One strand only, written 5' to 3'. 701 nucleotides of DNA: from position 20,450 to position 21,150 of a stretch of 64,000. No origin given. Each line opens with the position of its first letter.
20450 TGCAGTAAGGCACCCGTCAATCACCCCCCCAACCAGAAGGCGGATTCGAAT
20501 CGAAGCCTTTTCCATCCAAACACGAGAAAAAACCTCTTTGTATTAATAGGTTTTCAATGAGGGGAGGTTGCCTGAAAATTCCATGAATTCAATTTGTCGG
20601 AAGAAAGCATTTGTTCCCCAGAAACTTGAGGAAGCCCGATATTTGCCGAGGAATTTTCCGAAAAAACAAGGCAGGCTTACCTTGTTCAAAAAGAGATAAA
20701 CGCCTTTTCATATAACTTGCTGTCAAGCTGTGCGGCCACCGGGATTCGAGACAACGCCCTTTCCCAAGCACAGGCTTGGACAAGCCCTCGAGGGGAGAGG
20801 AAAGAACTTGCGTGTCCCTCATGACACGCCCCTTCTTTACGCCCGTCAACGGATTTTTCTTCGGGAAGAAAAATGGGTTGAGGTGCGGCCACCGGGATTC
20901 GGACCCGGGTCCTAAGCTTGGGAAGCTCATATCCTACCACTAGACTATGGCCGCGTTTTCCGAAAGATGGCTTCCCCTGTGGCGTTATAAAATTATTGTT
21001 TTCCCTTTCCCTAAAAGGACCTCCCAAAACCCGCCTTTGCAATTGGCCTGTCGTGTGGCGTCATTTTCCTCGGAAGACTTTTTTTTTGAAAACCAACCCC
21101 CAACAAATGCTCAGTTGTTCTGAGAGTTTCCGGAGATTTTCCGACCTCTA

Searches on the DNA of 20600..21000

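Call 81: search_with_rna_model(model_id=R1, source=window, start=20600, end=21000, max_evalue=10, show_alignments=2, filters=off)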
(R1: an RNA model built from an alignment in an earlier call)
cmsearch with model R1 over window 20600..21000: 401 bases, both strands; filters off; matches with E-value up to 10: 12.
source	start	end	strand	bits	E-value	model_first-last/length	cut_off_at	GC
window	20753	20881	+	25.1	1.7e-05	1-99/99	no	0.53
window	20771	20880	-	22.3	6.1e-05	1-99/99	no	0.54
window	20906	20974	-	5.3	0.16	1-99/99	no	0.52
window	20690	20708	+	2.3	0.63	40-58/99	no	0.32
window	20618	20688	-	1.5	0.91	1-99/99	no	0.45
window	20604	20660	+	0.6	1.4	1-99/99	no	0.46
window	20915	20927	+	-1.3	3.3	12-24/99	no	0.54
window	20603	20616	-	-2.4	5.6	43-55/99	no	0.36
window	20962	20974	+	-2.6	6.1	43-55/99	no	0.46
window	20989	20997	-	-2.8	6.8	45-53/99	no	0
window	20987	20999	+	-3.1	7.9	43-55/99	no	0.08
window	20724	20730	+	-3.1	7.9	1-99/99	no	0.57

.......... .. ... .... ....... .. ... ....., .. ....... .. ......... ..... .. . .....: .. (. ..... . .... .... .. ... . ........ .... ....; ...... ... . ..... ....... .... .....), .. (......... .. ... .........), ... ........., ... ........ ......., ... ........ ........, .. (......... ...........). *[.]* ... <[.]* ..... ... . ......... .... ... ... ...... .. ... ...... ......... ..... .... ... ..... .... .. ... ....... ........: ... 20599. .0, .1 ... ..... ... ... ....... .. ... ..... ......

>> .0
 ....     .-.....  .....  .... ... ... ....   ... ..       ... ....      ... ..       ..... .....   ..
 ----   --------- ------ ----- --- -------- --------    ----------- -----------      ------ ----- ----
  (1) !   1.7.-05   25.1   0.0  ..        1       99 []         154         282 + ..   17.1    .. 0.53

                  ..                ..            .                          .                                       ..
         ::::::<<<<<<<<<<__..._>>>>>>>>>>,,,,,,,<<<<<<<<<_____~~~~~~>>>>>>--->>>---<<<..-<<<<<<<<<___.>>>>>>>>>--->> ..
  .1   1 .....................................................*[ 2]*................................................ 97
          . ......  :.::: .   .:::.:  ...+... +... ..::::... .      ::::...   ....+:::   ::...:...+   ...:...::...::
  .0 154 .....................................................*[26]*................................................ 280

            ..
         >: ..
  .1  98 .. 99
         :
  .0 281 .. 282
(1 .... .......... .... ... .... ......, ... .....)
